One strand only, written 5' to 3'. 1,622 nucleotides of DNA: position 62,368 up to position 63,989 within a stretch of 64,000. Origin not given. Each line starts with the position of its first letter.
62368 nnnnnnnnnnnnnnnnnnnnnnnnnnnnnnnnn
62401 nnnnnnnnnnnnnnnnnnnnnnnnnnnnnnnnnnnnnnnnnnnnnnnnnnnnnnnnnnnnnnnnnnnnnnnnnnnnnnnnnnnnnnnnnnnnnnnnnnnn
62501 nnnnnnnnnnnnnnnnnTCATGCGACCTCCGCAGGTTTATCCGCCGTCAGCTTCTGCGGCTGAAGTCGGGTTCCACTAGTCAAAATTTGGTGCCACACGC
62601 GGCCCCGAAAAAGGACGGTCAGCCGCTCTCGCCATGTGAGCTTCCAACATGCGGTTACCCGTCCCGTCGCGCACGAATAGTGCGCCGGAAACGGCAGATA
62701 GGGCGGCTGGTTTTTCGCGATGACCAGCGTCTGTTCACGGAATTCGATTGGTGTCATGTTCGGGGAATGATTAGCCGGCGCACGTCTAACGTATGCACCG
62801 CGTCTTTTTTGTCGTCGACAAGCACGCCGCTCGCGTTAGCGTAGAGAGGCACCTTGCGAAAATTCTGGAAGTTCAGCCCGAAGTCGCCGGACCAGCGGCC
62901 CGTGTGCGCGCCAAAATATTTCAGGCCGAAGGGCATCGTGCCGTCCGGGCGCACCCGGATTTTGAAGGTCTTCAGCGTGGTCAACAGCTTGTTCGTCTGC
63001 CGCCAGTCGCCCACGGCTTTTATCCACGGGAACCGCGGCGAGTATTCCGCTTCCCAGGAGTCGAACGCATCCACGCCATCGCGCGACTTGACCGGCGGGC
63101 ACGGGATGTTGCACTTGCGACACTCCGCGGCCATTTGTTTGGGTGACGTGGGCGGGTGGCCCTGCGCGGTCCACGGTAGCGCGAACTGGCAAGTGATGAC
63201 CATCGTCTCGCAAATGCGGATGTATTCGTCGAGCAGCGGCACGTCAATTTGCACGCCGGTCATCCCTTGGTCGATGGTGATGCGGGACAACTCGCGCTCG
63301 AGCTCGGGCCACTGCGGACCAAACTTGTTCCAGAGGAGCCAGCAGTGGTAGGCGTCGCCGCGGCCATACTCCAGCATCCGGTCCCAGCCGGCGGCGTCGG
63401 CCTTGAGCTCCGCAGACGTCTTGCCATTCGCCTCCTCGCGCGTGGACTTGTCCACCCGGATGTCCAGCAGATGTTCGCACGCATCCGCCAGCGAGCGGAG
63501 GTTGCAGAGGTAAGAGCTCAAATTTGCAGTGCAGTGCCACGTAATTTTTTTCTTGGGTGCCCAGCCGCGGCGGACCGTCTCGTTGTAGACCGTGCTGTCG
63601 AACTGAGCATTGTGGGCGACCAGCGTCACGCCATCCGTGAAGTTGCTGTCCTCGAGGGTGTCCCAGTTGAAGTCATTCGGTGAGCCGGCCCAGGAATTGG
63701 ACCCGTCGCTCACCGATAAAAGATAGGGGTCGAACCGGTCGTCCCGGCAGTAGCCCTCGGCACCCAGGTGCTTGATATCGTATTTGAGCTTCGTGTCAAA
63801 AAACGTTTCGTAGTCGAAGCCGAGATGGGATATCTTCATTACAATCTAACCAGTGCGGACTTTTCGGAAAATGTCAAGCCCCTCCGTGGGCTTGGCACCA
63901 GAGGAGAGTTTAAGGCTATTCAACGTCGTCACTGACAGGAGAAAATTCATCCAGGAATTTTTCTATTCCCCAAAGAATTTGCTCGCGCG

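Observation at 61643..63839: Family A DNA polymerase cleanly split at motif A by an inserted 79-aa ORF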

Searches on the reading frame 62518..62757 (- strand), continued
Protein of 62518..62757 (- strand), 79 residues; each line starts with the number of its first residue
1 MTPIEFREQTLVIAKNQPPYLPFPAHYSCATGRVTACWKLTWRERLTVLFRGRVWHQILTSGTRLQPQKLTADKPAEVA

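Call 78: find_encoding_contigs(protein=P0002, flank=3000, max_places=2)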
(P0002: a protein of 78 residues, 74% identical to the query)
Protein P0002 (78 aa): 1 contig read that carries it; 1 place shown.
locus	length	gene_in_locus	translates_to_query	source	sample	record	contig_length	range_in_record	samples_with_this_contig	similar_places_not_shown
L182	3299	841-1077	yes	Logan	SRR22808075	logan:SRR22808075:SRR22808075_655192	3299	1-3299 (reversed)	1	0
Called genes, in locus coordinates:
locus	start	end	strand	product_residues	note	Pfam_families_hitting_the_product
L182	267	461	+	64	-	-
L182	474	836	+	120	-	-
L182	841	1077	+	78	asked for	-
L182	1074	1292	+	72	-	-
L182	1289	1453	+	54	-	-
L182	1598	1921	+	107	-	-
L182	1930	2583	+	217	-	PF09414:RNA_ligase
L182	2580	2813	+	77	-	-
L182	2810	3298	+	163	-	?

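Call 79: find_encoding_contigs(protein=P0003, flank=3000, max_places=2)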
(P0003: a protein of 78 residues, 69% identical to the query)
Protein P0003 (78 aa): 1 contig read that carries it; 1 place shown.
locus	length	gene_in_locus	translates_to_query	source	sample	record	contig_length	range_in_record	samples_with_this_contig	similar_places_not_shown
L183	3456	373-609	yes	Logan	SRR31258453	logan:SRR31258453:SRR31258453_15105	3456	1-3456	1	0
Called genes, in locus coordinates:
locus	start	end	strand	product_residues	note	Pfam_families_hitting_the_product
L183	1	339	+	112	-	?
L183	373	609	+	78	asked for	-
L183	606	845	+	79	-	-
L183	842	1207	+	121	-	-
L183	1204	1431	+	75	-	-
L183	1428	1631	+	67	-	-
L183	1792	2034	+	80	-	-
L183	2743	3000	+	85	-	-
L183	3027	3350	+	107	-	PF01863:YgjP-like (weak)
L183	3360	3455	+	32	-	?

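Call 89: search_protein_representatives(alignment_id=A2)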
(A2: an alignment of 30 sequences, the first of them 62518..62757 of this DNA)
Query: 30 sequences, 82 profile positions. Proteins with E-value up to 0.001 (for the whole library): 2853; up to 1e-10: 1293; up to 1e-30: 9. The best 150 are listed.
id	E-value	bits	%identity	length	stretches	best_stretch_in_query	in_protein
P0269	1.8e-39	149.5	-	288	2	1-76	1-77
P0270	1.0e-36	140.7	-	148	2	10-73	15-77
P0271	5.2e-35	135.2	-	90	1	1-79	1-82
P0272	3.6e-34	132.6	-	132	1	1-79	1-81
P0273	7.4e-32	125.1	-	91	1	1-78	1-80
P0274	1.2e-31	124.4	-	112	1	1-78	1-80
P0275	1.9e-31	123.8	-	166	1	1-79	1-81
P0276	2.8e-31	123.3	-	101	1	1-77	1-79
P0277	7.7e-31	121.9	-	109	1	1-77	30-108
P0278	1.1e-30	121.3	-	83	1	1-78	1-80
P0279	1.2e-30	121.3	-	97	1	1-80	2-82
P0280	1.4e-30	121.0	-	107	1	1-78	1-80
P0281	2.2e-30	120.4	-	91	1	1-78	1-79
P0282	2.5e-30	120.2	-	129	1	1-78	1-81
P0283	4.2e-30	119.5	-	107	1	1-74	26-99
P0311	1.3e-27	111.5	-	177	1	2-78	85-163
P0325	8.5e-27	108.9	-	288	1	3-78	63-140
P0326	8.6e-27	108.9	-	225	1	1-78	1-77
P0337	7.8e-26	105.8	-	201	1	1-75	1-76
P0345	2.1e-25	104.5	-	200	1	1-78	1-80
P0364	9.6e-25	102.3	-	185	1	1-79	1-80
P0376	2.8e-24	100.9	-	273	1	1-73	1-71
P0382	4.5e-24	100.2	-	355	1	1-78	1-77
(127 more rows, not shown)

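Call 90: search_protein_families(library=pfam, proteins=[P0269, P0325, P0382, P0376, P0326, P0337, P0345, P0364, P0311, P0275], max_evalue=0.01)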
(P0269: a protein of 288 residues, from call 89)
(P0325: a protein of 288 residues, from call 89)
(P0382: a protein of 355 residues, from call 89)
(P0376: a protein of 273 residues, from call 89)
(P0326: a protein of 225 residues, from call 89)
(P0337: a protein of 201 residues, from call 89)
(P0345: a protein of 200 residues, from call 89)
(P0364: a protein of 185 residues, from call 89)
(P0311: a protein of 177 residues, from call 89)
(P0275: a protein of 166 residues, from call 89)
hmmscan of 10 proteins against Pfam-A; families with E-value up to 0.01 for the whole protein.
P0269 (288 aa): 0 families

P0325 (288 aa): 0 families

P0382 (355 aa): 0 families

P0376 (273 aa): 0 families

P0326 (225 aa): 0 families

P0337 (201 aa): 0 families

P0345 (200 aa): 0 families

P0364 (185 aa): 0 families

P0311 (177 aa): 0 families

P0275 (166 aa): 0 families

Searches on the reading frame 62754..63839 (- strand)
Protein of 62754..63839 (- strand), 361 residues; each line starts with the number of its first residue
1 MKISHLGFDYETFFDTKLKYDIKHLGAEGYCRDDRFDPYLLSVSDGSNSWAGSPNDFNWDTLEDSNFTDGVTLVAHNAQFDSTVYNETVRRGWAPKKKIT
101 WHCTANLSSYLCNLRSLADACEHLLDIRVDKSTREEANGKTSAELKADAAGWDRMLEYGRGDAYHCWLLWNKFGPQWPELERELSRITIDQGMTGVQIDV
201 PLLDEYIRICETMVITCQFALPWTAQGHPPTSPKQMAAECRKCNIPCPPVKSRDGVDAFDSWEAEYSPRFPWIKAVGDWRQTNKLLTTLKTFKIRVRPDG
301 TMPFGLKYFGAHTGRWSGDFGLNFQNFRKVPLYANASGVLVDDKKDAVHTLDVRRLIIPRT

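Call 3: search_protein_families(library=pfam, proteins=[window:62754-63839:-], max_evalue=0.1)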
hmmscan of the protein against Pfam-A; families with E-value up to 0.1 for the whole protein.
window:62754-63839:- (361 aa): 1 family
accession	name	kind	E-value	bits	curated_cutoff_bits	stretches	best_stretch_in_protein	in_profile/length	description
PF01612.26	DNA_pol_A_exo1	-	0.0002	21.7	23.6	1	69-175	74-170/173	3'-5' exonuclease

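Call 24: search_protein_families(library=phrogs, proteins=[window:62754-63839:-], max_evalue=0.01)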
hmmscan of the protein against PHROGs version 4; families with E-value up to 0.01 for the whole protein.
window:62754-63839:- (361 aa): 2 families
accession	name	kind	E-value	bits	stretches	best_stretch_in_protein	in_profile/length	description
phrog_17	-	DNA, RNA and nucleotide metabolism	7.5e-32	111.3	1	2-359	669-1002/1445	DNA polymerase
phrog_192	-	DNA, RNA and nucleotide metabolism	6.2e-07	30.1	1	67-129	184-248/397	DNA polymerase exonuclease subunit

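Call 46: search_solved_structures(query=window:62754-63839:-, max_evalue=0.01, show_alignments=2)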
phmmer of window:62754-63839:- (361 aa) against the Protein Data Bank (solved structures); distinct sequences matched with E-value up to 0.01: 0.

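Call 62: find_homologous_proteins(query=window:62754-63839:-, max_evalue=1e-10)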
Query window:62754-63839:- (361 aa): 192 proteins with E <= 1e-10 among 1605 candidates; the best 120 are listed.
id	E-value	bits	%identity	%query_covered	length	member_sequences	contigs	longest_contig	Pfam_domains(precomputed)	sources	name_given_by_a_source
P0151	5.9e-256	866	99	100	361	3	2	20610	-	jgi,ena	-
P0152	2.3e-211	720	83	100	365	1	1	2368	PF01612.27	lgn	-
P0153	1.5e-193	661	77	99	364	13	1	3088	-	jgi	jgi:hypothetical protein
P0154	2.2e-189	647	74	99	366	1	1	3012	-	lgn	-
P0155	1.4e-188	645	74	99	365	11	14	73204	-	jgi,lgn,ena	jgi:hypothetical protein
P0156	2.2e-184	631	74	99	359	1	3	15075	-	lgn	-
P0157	5.8e-167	573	67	99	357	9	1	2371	-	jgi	-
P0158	1.8e-124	433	68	75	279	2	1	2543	-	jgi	jgi:DNA polymerase I-like protein with 3'-5' exonuclease and polymerase domains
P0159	5.2e-120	419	54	98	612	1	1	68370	PF00476.27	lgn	-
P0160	3.0e-115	403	52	98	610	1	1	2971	PF00476.27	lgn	-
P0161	9.9e-115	401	53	98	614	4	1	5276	PF00476.27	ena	-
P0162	8.7e-109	382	49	98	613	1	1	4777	PF00476.27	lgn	-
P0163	6.8e-108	379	52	93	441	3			PF00476.27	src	-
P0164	2.1e-106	374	48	99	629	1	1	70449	PF00476.27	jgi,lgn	jgi:hypothetical protein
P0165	1.8e-105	371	48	98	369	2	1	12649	-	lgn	-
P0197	2.2e-85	305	45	93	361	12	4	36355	-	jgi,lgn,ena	jgi:hypothetical protein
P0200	9.5e-85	303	42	98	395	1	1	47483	PF01612.27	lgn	-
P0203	1.5e-83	299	42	98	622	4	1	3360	PF01612.27,PF00476.27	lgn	-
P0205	6.6e-83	297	44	93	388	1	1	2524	PF01612.27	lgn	-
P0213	9.3e-80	286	44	98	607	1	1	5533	PF01612.27,PF00476.27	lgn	-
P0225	2.4e-65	239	41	91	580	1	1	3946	PF01612.27,PF00476.27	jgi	jgi:hypothetical protein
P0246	2.6e-55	206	38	89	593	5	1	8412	PF01612.27,PF00476.27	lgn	-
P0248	5.6e-55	205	35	93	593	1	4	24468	PF01612.27,PF00476.27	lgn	-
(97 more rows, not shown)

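Call 66: find_encoding_contigs(protein=P0200, flank=2500, max_places=2)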
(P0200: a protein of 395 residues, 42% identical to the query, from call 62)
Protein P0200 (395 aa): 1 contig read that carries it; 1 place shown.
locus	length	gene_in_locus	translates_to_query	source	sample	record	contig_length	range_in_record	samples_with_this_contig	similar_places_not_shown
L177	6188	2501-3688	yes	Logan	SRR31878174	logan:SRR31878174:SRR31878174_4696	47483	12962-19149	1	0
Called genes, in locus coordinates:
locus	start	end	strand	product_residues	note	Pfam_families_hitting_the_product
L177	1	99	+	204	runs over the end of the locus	PF02945:Endonuclease_7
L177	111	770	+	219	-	-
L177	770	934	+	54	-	-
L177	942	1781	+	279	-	-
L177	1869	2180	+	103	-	-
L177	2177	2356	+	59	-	-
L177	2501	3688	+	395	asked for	PF01612:DNA_pol_A_exo1 (weak)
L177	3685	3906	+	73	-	-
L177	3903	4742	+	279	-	PF00476:DNA_pol_A (faint)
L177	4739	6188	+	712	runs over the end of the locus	-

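Call 67: find_encoding_contigs(protein=P0197, flank=2500, max_places=2)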
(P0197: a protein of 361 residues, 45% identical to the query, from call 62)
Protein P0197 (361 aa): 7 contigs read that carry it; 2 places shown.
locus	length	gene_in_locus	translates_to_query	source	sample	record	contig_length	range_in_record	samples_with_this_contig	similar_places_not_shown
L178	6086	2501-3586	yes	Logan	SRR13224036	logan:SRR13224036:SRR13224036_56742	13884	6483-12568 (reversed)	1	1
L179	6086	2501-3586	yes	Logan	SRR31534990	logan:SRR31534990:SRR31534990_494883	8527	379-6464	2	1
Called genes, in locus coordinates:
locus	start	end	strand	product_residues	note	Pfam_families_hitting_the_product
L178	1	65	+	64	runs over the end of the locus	-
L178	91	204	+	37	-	-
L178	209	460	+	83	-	-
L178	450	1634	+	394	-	PF10926:DUF2800, PF12705:PDDEXK_1 (weak)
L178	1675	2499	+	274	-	-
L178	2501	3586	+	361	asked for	-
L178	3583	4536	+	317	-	PF00476:DNA_pol_A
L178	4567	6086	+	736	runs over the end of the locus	PF19263:DUF5906 (weak)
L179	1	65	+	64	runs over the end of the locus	-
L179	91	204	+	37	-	-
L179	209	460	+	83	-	-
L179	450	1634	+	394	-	PF10926:DUF2800, PF12705:PDDEXK_1 (weak)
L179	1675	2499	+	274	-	-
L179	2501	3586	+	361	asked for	-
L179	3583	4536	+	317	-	PF00476:DNA_pol_A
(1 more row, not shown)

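Call 68: find_encoding_contigs(protein=P0165, flank=2500, max_places=2)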
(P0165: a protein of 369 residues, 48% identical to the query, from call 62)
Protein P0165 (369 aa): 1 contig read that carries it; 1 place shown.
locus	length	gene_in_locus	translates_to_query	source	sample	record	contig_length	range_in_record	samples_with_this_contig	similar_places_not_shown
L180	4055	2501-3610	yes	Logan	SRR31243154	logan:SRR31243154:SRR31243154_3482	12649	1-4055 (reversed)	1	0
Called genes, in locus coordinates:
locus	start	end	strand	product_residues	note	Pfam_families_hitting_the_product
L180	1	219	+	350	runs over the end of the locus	PF12705:PDDEXK_1 (weak), PF10926:DUF2800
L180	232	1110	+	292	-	-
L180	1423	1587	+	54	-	-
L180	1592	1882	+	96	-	-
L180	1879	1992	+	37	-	-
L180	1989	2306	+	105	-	-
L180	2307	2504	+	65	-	-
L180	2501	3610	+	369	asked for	-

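Call 74: predict_structure(alignment_id=A4)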
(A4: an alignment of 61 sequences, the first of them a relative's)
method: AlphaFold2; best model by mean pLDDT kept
length: 612 residues; sequences in the alignment: 61
mean_pLDDT: 95.0   pTM: 0.92
mean pLDDT of the five models: 95.0, 94.9, 94.2, 94.0, 93.6
residues with pLDDT >= 90: 554; 70-90: 55; 50-70: 3; < 50: 0
segments of 3 or more residues with pLDDT < 50: none
pLDDT, mean of each block of 10 residues (from residue 1): 93 95 95 97 98 98 97 97 98 97 94 97 96 97 96 98 97 95 95 98 98 95 95 96 78 87 92 93 96 94 84 87 94 94 97 98 97 98 96 96 96 97 94 91 93 97 98 98 96 96 87 96 93 97 97 98 95 98 98 97 97 73
secondary structure, 60 per line:
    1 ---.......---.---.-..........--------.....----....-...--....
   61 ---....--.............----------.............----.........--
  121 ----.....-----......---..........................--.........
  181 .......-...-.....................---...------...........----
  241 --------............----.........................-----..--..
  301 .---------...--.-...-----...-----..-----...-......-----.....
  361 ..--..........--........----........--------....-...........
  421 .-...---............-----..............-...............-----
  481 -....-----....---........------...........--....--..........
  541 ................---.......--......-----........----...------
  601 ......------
elements in order: E4-10 H20-29 E38-42 E47-50 H57-60 E64-67 H70-82 E93-96 H97-105 H110-118 H125-129 H135-140 H144-169 H172-187 E189-191 H193-213 H226-236 H249-260 H265-289 E299-301 E311-313 E326-328 E341-343 H345-348 E356-362 H365-374 H377-384 H389-396 H405-408 H410-421 H429-440 H446-459 H461-475 E482-485 E491-494 E498-505 E512-522 E525-528 H531-556 E560-566 E569-574 H580-587 E601-606

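Call 80: fold_search(model_id=the predicted structure, library=pdb)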
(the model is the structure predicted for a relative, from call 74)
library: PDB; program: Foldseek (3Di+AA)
matches with E <= 10: 458; with E <= 0.001: 249
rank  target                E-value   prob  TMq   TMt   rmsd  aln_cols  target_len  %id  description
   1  1d8y_A                5.3e-21  1.00  0.65  0.66   6.3       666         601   17  CRYSTAL STRUCTURE OF THE COMPLEX OF DNA POLYMERASE I KLENOW FRAGMENT WITH DNA (released 1999-12-02)
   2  2xo7_A                9.6e-21  1.00  0.68  0.71   5.5       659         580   17  Crystal structure of a dA:O-allylhydroxylamine-dC basepair in complex with fragment DNA polymerase I from Bacillus ste (released 2010-09-15)
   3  4dqq_A                1.8e-20  1.00  0.69  0.72   5.4       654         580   17  Ternary complex of Bacillus DNA Polymerase I Large Fragment E658A, DNA duplex, and rCTP (paired with dG of template) i (released 2012-06-06)
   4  8jrb_A                1.8e-20  1.00  0.62  0.66   6.3       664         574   16  Structure of DNA polymerase 1 from Aquifex pyrophilus (released 2024-05-22)
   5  4f2r_D                2.8e-20  1.00  0.67  0.70   5.9       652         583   17  DNA Polymerase I Large Fragment complex 3 (released 2013-07-24)
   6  6dsu_A                2.9e-20  1.00  0.69  0.72   5.5       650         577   17  Bst DNA polymerase I pre-insertion complex structure (released 2018-10-31)
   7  4dqs_A                4.5e-20  1.00  0.69  0.73   5.3       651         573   18  Binary complex of Bacillus DNA Polymerase I Large Fragment and duplex DNA with rC in primer terminus paired with dG of (released 2012-06-06)
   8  7r0k_B                4.8e-20  1.00  0.63  0.58   7.8       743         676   17  Crystal structure of Polymerase I from phage G20c (released 2022-11-02)
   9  1u45_A                5.6e-20  1.00  0.66  0.70   5.7       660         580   17  8oxoguanine at the pre-insertion site of the polymerase active site (released 2004-09-14)
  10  2hhx_A                5.8e-20  1.00  0.67  0.71   5.6       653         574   17  O6-methyl-guanine in the polymerase template preinsertion site (released 2006-12-12)
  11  6dsx_A                6.1e-20  1.00  0.68  0.72   5.6       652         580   17  Bst DNA polymerase I post-chemistry (n+1 with dATP soak) structure (released 2018-10-31)
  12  4dsi_A                7.9e-20  1.00  0.67  0.70   5.6       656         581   17  Crystal structure of fragment DNA polymerase I from Bacillus stearothermophilus with duplex DNA, Se-dGTP and Calcium (released 2013-03-27)
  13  4b9s_A                8.3e-20  1.00  0.68  0.72   5.4       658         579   17  Structure of the high fidelity DNA polymerase I with an oxidative formamidopyrimidine-dG DNA lesion outside of the pre (released 2013-04-17)
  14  1kfs_A                8.3e-20  1.00  0.64  0.65   6.2       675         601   16  DNA POLYMERASE I KLENOW FRAGMENT (E.C.2.7.7.7) MUTANT/DNA COMPLEX (released 1998-02-25)
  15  2hhq_A                9.2e-20  1.00  0.69  0.72   5.4       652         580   17  O6-methyl-guanine:T pair in the polymerase-10 basepair position (released 2006-12-12)
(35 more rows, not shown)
